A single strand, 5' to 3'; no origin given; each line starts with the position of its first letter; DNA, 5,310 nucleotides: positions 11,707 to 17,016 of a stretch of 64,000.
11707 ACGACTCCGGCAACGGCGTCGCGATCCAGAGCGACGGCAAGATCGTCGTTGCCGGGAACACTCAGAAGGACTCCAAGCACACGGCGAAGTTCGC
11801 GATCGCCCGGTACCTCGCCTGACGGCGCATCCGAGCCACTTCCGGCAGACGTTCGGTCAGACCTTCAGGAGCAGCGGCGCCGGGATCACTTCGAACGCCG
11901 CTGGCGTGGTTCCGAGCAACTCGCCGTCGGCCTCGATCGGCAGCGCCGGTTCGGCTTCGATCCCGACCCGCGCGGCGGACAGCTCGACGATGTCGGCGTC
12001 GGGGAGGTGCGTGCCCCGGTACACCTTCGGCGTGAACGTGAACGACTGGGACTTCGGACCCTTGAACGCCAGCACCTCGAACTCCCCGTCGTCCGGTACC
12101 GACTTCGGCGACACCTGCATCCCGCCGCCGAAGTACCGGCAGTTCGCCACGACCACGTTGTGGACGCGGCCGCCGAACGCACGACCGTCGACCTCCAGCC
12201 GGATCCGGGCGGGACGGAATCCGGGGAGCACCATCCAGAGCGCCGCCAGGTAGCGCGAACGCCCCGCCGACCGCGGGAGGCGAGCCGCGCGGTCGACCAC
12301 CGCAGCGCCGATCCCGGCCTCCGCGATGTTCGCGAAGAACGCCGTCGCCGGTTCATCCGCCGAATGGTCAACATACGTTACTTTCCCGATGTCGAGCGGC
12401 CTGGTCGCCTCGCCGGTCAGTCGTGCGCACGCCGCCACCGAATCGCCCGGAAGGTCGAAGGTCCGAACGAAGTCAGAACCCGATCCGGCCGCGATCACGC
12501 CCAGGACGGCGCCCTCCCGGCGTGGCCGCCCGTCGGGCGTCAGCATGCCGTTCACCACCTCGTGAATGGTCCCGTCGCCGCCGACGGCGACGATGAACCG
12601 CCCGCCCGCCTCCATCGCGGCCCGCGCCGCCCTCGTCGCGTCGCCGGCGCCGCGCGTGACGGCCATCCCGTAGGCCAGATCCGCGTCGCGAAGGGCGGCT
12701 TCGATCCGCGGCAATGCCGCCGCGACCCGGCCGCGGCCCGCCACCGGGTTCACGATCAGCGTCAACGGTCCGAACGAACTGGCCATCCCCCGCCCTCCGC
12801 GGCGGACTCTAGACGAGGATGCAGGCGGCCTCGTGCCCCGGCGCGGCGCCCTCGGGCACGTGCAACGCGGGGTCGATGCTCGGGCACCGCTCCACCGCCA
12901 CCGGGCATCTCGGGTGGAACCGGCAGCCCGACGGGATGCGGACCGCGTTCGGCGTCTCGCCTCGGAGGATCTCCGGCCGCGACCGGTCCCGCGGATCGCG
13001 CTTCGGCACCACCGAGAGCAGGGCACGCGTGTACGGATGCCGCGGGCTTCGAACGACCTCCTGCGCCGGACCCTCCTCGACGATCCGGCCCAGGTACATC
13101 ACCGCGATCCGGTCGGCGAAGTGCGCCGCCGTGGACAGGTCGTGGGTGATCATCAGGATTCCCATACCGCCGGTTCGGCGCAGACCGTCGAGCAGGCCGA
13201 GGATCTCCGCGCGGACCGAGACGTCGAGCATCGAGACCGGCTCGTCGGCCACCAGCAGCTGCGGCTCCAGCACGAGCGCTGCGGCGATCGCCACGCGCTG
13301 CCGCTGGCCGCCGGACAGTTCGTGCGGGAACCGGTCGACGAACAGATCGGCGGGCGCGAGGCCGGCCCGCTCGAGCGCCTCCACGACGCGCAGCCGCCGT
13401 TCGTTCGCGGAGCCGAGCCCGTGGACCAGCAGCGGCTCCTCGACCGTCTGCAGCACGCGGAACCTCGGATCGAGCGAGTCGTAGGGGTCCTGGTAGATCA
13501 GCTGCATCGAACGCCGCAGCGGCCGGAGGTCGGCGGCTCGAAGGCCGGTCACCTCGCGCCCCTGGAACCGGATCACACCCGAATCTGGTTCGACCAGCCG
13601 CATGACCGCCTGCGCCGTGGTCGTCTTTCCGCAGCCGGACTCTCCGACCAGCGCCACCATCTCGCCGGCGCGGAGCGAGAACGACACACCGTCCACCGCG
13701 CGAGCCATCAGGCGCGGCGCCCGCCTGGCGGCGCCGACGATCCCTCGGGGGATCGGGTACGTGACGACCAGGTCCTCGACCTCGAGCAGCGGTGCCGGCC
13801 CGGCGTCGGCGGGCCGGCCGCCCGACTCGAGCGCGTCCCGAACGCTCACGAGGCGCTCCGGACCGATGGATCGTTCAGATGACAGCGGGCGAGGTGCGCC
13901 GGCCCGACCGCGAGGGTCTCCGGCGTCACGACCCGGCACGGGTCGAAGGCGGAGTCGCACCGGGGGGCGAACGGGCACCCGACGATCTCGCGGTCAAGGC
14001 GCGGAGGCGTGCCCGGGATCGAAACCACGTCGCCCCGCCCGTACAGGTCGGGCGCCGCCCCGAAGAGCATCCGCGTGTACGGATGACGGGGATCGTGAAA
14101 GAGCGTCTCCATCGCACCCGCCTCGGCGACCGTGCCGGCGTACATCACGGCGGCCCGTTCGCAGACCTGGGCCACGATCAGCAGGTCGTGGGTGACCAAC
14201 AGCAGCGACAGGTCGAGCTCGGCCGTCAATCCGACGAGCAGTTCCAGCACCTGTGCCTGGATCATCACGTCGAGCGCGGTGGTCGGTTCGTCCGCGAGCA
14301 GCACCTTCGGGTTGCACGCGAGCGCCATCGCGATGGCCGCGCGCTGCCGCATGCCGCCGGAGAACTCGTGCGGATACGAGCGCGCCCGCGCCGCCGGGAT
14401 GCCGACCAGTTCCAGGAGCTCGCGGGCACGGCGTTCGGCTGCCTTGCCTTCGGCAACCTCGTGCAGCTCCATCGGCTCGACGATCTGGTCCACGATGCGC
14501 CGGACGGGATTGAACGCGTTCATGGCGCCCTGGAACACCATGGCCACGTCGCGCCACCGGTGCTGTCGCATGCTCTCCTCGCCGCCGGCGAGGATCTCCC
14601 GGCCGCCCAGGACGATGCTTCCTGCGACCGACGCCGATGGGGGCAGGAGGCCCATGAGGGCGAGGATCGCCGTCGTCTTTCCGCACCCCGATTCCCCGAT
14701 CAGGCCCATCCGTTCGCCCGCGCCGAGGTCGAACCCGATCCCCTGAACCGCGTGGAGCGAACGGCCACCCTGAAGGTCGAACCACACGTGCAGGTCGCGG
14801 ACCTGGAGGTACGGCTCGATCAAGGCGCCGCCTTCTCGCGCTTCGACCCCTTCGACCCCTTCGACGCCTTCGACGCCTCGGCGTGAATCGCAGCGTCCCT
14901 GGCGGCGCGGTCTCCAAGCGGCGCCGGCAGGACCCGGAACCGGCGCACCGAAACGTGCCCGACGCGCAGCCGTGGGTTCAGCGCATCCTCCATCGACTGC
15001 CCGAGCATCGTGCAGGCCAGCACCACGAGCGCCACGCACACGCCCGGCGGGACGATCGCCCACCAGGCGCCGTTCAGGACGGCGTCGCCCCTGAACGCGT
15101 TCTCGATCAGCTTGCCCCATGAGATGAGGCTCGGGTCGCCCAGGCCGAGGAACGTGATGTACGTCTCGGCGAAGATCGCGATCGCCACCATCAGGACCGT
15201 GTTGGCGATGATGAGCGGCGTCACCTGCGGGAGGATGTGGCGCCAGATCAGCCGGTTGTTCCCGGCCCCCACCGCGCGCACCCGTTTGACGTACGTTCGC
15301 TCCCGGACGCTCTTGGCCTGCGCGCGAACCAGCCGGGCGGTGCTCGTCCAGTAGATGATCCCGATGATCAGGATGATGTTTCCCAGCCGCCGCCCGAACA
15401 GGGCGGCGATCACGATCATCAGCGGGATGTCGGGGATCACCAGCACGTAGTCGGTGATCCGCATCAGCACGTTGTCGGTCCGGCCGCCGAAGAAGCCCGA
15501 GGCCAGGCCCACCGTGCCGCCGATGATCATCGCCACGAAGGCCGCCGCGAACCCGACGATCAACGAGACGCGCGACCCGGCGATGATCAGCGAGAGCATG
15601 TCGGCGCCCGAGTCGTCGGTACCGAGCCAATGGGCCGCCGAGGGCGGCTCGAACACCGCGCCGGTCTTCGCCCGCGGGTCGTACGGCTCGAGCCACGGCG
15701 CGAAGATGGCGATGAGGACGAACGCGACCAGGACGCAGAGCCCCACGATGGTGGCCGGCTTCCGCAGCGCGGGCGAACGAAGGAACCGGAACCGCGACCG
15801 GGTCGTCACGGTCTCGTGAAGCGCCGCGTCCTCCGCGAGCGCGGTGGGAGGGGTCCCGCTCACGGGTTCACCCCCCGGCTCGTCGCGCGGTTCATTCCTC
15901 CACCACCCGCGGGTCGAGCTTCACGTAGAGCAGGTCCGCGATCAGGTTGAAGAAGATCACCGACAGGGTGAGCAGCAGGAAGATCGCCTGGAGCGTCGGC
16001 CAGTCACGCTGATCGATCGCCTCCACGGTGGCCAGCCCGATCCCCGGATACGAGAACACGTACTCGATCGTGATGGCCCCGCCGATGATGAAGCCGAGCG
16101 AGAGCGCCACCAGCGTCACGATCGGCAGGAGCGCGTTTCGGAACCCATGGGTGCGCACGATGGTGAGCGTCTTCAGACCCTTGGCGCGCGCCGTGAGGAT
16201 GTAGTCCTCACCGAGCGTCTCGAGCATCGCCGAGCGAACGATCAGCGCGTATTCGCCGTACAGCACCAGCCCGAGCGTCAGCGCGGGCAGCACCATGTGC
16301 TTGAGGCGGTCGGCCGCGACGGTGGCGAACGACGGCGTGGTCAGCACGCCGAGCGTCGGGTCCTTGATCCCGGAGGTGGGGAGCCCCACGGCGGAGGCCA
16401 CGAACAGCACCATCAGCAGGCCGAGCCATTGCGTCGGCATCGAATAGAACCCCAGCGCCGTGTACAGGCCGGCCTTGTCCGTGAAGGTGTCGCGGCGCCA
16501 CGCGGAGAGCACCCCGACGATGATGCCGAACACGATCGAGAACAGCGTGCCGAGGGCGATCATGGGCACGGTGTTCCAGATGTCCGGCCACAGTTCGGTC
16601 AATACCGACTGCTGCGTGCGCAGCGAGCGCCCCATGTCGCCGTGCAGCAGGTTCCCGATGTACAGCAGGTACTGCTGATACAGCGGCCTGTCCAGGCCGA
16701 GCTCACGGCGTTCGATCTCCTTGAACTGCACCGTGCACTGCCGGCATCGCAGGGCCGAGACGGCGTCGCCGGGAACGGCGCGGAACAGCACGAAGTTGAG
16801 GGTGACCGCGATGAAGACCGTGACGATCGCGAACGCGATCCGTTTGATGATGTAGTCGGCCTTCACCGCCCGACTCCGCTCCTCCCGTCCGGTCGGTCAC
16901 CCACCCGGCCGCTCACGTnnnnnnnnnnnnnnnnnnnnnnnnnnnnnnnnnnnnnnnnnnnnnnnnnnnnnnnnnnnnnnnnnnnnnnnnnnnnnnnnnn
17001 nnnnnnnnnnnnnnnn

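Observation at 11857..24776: Uncharacterised uptake-and-demethylation cluster: BtpA-PfkB-CocE-BHMT-SolA followed by a Dpp ABC system and a lipid-kinase-like gene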

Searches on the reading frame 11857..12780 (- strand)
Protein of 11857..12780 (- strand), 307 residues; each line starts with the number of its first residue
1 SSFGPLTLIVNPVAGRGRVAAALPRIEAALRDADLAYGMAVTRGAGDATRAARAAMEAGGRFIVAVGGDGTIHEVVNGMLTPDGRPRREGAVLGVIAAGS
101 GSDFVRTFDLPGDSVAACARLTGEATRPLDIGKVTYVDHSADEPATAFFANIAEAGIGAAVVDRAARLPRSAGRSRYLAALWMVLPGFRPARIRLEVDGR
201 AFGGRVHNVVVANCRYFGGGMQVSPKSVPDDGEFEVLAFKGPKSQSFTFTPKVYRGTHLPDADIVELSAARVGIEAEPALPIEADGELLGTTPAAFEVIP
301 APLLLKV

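Call 4: search_protein_families(library=pfam, proteins=[window:11857-12780:-])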
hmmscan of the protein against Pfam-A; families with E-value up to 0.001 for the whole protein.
window:11857-12780:- (307 aa): 2 families
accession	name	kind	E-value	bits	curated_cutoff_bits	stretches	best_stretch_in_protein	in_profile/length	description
PF19279.4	YegS_C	-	1.7e-30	106.3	27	1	154-303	4-154/158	YegS C-terminal NAD kinase beta sandwich-like domain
PF00781.29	DAGK_cat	-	3.4e-28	98.2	23.6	1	6-134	2-125/125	Diacylglycerol kinase catalytic domain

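Call 5: search_protein_families(library=ncbifam, proteins=[window:11857-12780:-])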
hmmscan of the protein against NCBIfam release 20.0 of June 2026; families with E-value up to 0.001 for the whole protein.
window:11857-12780:- (307 aa): 11 families
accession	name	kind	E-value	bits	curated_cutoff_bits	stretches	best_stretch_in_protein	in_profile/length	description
TIGR00147.1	TIGR00147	subfamily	5.3e-42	143.8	118.65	1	7-306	5-293/296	YegS/Rv2252/BmrU family lipid kinase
NF009874.0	PRK13337.1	equivalog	9.9e-40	136.3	385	1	8-299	7-285/305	diacylglycerol kinase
NF009604.0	PRK13057.1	equivalog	6.2e-39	133.7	274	1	7-303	12-290/302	lipid kinase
NF009603.0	PRK13055.1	subfamily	8.5e-36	123.5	342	1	8-300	7-292/335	diacylglycerol kinase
NF008882.0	PRK11914.1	equivalog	1e-33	116.8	302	1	5-303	10-298/306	diacylglycerol kinase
NF009602.0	PRK13054.1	equivalog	2e-29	102.7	284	1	29-305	26-290/301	lipid kinase YegS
TIGR03702.1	lip_kinase_YegS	equivalog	3.4e-25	88.7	387.45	1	29-305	22-286/295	lipid kinase YegS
NF002033.0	PRK00861.1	subfamily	2.1e-23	82.4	293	1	7-304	15-301/328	putative lipid kinase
NF009605.0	PRK13059.1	equivalog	1.5e-20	73.3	313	1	8-299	6-283/295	putative lipid kinase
NF009025.0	PRK12361.1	equivalog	2.1e-09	36.1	505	1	7-236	245-463/546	hypothetical protein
NF040993.1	MamU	equivalog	1.6e-05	24.5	400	1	7-199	4-184/296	lipid kinase MamU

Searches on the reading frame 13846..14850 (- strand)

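Call 4: search_protein_families(library=pfam, proteins=[window:13846-14850:-])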
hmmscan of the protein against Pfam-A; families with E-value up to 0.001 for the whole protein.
window:13846-14850:- (334 aa): 3 families
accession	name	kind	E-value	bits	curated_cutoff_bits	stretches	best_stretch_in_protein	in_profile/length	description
PF00005.33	ABC_tran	-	2.9e-28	99.6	25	1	36-191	2-137/137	ABC transporter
PF08352.17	oligo_HPY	-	6.9e-16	58.8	27.1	1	243-305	2-65/65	Oligopeptide/dipeptide transporter, C-terminal region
PF13304.12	AAA_21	-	1.6e-08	35.4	27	1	160-226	235-303/304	AAA domain, putative AbiEii toxin, Type IV TA system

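Call 5: search_protein_families(library=ncbifam, proteins=[window:13846-14850:-])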
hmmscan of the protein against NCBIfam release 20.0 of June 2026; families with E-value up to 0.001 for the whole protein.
window:13846-14850:- (334 aa): 181 families (the best 25 are shown)
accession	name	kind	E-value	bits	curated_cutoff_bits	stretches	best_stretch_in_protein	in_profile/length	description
NF007010.1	PRK09473.1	subfamily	2.1e-88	296.1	575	1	15-325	2-313/318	oligopeptide ABC transporter ATP-binding protein OppD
NF008246.0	PRK11022.1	equivalog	1.3e-77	261.1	541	1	15-325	4-316/326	dipeptide ABC transporter ATP-binding protein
NF043079.1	MMSYN1_0167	equivalog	5.3e-77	259.9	740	2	92-329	298-538/561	oligopeptide ABC transporter ATP-binding protein OppD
NF008453.0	PRK11308.1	subfamily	5e-70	236.4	408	1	28-327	31-327/334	dipeptide ABC transporter ATP-binding protein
NF007613.0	PRK10261.1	equivalog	5.5e-67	226.6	1077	2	91-269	95-275/623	glutathione ABC transporter ATP-binding protein GsiA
NF011713.0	PRK15134.1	equivalog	4.8e-65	220.2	834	1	12-268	3-262/529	microcin C ABC transporter ATP-binding protein YejF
NF011659.0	PRK15079.1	equivalog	9e-63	212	540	1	14-324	20-329/334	murein tripeptide/oligopeptide ABC transporter ATP binding protein OppF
TIGR02770.1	nickel_nikD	equivalog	6.7e-62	208.9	318.7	1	35-265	2-228/230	nickel import ATP-binding protein NikD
NF047576.1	opine_ATP_CntF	equivalog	1.2e-60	205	385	1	15-265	3-252/264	staphylopine uptake ABC transporter ATP-binding protein CntF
NF047578.1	opine_ATP_CntD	equivalog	1.2e-59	201.7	380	1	15-265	3-252/266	staphylopine uptake ABC transporter ATP-binding protein CntD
NF043071.1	DppF_dipep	equivalog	1.1e-55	189.4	660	1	27-314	26-316/331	dipeptide ABC transporter ATP-binding subunit DppF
NF043078.1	MMSYN1_0168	equivalog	4.7e-53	180.8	800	2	143-267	474-598/649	oligopeptide ABC transporter ATP-binding protein OppF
TIGR02769.1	nickel_nikE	equivalog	2.8e-49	168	332.55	1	34-262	26-249/265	nickel import ATP-binding protein NikE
NF007739.0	PRK10419.1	subfamily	1.4e-46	159.2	354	1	34-249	27-238/268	nickel ABC transporter ATP-binding protein NikE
NF011674.0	PRK15093.1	equivalog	1.3e-45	156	627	1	13-325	2-323/330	putrescine export ABC transporter ATP-binding protein SapD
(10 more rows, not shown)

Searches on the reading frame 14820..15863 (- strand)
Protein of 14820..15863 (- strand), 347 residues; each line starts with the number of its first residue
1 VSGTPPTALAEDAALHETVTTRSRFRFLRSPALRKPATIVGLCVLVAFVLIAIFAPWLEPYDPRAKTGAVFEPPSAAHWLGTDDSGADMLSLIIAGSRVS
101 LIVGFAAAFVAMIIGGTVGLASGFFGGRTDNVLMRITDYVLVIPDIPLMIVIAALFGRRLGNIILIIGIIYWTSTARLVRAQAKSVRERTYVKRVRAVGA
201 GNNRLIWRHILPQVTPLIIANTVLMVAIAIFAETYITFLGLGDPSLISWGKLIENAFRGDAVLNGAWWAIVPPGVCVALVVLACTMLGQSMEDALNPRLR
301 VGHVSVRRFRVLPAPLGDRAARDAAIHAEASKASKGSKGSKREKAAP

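Call 4: search_protein_families(library=pfam, proteins=[window:14820-15863:-])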
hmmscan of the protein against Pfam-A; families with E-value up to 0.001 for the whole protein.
window:14820-15863:- (347 aa): 2 families
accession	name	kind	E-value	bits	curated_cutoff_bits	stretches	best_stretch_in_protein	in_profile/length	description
PF00528.27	BPD_transp_1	-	3.8e-22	79.3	26.4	1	115-300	1-183/184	Binding-protein-dependent transport system inner membrane component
PF12911.12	OppC_N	-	1.9e-08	34.5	23.9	1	34-64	12-42/53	N-terminal TM domain of oligopeptide transport permease C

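Call 5: search_protein_families(library=ncbifam, proteins=[window:14820-15863:-])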
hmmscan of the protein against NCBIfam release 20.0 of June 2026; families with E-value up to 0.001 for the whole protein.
window:14820-15863:- (347 aa): 15 families
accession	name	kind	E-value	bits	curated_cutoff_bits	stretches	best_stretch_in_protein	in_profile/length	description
NF045476.1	Opp4C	equivalog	7.2e-77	258.4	350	1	33-298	11-278/278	oligopeptide ABC transporter permease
NF045474.1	Opp2C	equivalog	1.8e-56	191.4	300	1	67-295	9-235/236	nickel transporter permease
NF045473.1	Opp1C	equivalog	2.6e-55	187.7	350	1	37-299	6-267/267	nickel/cobalt ABC transporter permease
NF007376.0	PRK09881.1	equivalog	6.4e-54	183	434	1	32-299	27-293/298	D,D-dipeptide ABC transporter permease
TIGR02790.1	nickel_nikC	equivalog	2.7e-53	181.2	358.45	1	40-295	3-257/258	nickel ABC transporter permease subunit NikC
NF011662.0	PRK15082.1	equivalog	4e-52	177.5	484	1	33-300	34-301/303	glutathione ABC transporter permease GsiD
NF045475.1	Opp3C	equivalog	1.5e-49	168.9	450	1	77-300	107-328/328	oligopeptide ABC transporter permease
NF007738.0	PRK10417.1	equivalog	2.2e-49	168.4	335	1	36-303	9-275/277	nickel ABC transporter permease subunit NikC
NF011935.0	PRK15406.1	equivalog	4.8e-46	157.9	433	1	19-299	20-301/302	oligopeptide ABC transporter permease OppC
NF008160.0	PRK10913.1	equivalog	4.8e-46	157.5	483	1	35-300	29-299/300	dipeptide ABC transporter permease DppC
NF043080.1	MMSYN1_0166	equivalog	1.6e-43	148.8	370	1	32-299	34-305/307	oligopeptide ABC transporter permease OppC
NF047573.1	opine_perm_CntC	exception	2.5e-41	141.8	440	1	37-299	10-271/271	staphylopine uptake ABC transporter permease subunit CntC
NF011691.0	PRK15111.1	equivalog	4.7e-27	95.3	379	1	36-296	27-292/296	putrescine export ABC transporter permease SapC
NF011596.0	PRK15021.1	subfamily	1.6e-23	83.3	439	1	71-298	114-338/341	microcin C ABC transporter permease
NF007047.0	PRK09500.1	equivalog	0.00051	19.7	326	1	94-230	57-197/257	spermidine/putrescine ABC transporter permease PotC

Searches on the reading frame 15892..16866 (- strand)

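Call 4: search_protein_families(library=pfam, proteins=[window:15892-16866:-])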
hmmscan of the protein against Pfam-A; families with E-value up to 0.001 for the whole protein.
window:15892-16866:- (324 aa): 2 families
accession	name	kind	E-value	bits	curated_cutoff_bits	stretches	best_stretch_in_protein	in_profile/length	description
PF00528.27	BPD_transp_1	-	2.6e-36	125.5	26.4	1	114-321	1-182/184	Binding-protein-dependent transport system inner membrane component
PF19300.4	BPD_transp_1_N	-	4e-11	43.5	23.8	1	5-78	4-77/114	Binding-prot-dependent transport system membrane comp, N-term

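Call 5: search_protein_families(library=ncbifam, proteins=[window:15892-16866:-])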
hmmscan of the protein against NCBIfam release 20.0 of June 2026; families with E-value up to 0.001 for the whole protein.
window:15892-16866:- (324 aa): 19 families
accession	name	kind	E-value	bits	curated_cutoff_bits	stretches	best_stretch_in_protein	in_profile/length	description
NF045470.1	Opp2B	equivalog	3.2e-76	256.4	350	1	9-321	1-299/300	nickel ABC transporter permease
NF045469.1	Opp1B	equivalog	1.4e-66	225.1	380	2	180-321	166-306/307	nickel/cobalt ABC transporter permease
NF011661.0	PRK15081.1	equivalog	3.1e-63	214.1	463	1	4-321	3-303/306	glutathione ABC transporter permease GsiC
NF008161.0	PRK10914.1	equivalog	5.8e-63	213.1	590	1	4-322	3-336/339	dipeptide ABC transporter permease DppB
NF045472.1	Opp4B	equivalog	1.4e-62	211.8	450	1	4-321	3-318/319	oligopeptide ABC transporter permease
TIGR02789.1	nickel_nikB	equivalog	2.6e-58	197.9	447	1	4-321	3-306/314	nickel ABC transporter permease subunit NikB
NF045471.1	Opp3B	equivalog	1.2e-54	185.8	480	1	4-321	3-302/308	oligopeptide ABC transporter permease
NF007677.0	PRK10352.1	equivalog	2.7e-53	181.1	433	1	4-321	3-306/314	nickel ABC transporter permease subunit NikB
NF007008.0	PRK09471.1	equivalog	3.8e-44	151.4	388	1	4-321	3-304/306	oligopeptide ABC transporter permease OppB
NF011690.0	PRK15110.1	equivalog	6.8e-32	111.2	432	1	62-315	40-307/321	putrescine export ABC transporter permease SapB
NF011712.0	PRK15133.1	subfamily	2.2e-30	105.9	445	1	49-321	87-359/364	microcin C ABC transporter permease YejB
NF043081.1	MMSYN1_0165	equivalog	2.4e-27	95.9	350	2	63-321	144-384/388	oligopeptide ABC transporter permease OppB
NF045474.1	Opp2C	equivalog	5e-08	32.8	300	1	196-277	107-184/236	nickel transporter permease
NF045476.1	Opp4C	equivalog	1.1e-06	28.2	350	1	190-280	139-225/278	oligopeptide ABC transporter permease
TIGR02790.1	nickel_nikC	equivalog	1.2e-06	28.3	358.45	1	198-267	131-200/258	nickel ABC transporter permease subunit NikC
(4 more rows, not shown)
